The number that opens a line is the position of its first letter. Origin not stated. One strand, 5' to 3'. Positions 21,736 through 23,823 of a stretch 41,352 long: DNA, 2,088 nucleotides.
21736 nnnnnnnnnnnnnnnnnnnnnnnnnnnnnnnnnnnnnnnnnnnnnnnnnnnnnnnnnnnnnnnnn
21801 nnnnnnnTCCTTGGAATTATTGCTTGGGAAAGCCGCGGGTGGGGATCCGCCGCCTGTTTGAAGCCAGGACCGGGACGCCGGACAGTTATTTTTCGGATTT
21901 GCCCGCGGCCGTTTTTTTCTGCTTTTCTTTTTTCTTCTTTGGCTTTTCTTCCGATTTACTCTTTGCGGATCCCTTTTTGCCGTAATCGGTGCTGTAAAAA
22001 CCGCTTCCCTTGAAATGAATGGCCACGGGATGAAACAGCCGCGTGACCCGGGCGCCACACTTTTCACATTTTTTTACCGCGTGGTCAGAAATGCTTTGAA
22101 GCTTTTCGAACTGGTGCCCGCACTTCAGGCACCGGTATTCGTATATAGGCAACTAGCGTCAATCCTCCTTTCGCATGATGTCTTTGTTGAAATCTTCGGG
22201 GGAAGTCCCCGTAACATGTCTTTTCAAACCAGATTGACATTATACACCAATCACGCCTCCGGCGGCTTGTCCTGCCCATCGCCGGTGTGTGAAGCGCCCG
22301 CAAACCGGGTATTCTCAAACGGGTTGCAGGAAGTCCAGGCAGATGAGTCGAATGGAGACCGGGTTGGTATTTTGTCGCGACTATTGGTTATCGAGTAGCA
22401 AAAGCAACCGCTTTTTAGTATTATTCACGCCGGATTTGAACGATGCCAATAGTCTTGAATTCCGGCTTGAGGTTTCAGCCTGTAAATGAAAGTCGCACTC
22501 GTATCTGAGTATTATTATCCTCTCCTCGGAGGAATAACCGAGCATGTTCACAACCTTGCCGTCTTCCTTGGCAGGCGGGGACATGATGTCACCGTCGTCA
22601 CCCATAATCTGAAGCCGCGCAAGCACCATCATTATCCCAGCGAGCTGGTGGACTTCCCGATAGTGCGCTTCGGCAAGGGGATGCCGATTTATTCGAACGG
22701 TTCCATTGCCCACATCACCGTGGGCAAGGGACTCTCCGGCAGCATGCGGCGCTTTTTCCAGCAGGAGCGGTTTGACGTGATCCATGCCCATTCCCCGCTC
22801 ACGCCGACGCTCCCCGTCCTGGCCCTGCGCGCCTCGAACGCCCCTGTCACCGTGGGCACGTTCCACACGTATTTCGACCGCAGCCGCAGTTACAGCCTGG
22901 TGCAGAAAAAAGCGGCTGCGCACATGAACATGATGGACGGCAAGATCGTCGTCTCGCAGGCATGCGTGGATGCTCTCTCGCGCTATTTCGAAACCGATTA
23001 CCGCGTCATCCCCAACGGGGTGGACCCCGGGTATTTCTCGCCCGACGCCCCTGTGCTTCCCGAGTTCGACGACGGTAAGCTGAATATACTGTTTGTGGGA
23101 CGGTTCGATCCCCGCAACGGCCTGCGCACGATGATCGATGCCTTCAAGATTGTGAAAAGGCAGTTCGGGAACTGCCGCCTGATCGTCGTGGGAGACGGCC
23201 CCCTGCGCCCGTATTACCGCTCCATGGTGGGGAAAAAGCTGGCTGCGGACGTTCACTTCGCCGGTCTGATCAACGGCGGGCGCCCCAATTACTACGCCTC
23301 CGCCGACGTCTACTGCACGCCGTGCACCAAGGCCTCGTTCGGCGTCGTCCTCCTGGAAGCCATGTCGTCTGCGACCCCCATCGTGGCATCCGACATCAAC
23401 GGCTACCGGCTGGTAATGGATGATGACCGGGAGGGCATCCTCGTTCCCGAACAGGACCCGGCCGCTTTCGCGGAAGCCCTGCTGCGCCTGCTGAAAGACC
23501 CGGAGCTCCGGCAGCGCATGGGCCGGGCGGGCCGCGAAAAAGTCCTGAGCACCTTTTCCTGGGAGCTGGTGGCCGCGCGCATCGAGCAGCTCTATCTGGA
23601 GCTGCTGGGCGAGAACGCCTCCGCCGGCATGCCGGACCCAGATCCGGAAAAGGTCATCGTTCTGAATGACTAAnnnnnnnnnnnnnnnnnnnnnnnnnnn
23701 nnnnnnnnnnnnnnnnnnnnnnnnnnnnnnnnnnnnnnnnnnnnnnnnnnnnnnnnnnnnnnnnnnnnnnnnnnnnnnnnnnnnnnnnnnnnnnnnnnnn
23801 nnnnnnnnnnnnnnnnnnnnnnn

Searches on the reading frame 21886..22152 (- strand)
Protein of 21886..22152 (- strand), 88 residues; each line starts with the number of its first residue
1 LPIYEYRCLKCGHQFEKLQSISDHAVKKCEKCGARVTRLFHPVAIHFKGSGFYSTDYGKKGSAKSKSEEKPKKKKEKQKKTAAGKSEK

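Call 91: search_protein_families(library=pfam, proteins=[window:21886-22152:-], max_evalue=0.01)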
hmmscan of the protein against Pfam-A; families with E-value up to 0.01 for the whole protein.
window:21886-22152:- (88 aa): 6 families
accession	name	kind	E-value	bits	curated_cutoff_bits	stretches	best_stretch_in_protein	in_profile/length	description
PF09723.15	Zn_ribbon_8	-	2.8e-18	66.1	34.4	1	1-40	1-41/41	Zinc ribbon domain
PF24444.1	DUF7563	-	0.0038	17.1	27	0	28-43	3-18/39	Family of unknown function (DUF7563)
PF24458.1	DUF7573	-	0.0041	17.5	30.2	0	28-41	13-26/39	Domain of unknown function (DUF7573)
PF01096.23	Zn_ribbon_TFIIS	-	0.0042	17.3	21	0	6-15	29-38/39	Transcription factor S-II (TFIIS)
PF02148.25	zf-UBP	-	0.008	16.8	22.7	0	6-55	11-52/63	Zn-finger in ubiquitin-hydrolases and other protein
PF18073.7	Zn_ribbon_LapB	-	0.0097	16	25.7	0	6-18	1-13/28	Rubredoxin metal binding domain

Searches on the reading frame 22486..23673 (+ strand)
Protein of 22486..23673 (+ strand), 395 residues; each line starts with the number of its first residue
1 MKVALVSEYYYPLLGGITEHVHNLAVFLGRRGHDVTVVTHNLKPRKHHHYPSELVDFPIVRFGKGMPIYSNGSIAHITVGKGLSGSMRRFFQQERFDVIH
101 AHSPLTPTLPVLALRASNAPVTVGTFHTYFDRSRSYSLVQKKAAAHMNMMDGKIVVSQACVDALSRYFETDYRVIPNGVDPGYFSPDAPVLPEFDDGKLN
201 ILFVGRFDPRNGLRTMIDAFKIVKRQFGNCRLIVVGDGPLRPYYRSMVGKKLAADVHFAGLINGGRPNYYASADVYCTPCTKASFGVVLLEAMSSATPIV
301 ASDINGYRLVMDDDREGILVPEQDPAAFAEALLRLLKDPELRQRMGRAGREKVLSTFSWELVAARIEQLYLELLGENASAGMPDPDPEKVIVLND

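Call 11: search_protein_families(library=pfam, proteins=[window:22486-23673:+])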
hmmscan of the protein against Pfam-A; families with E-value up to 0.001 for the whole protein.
window:22486-23673:+ (395 aa): 7 families
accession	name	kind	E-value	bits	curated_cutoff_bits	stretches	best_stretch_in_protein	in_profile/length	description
PF00534.26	Glycos_transf_1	-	1.6e-36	125.8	26.4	1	194-351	11-171/172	Glycosyl transferases group 1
PF13692.12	Glyco_trans_1_4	-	5.8e-35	121.1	27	1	200-338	3-142/142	Glycosyl transferases group 1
PF13439.12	Glyco_transf_4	-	1.1e-26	94.3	28.5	1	15-181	2-168/170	Glycosyltransferase Family 4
PF13579.12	Glyco_trans_4_4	-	1.9e-16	61.2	29.7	1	15-178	1-158/158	Glycosyl transferase 4-like domain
PF13524.12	Glyco_trans_1_2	-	9.5e-10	39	25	1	282-367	60-143/144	Glycosyl transferase-like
PF20706.3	GT4-conflict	-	5.6e-09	35.9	26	1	270-365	279-384/385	Family 4 Glycosyltransferase in conflict systems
PF08323.17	Glyco_transf_5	-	0.00026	21.2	22.7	0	3-49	2-50/239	Starch synthase catalytic domain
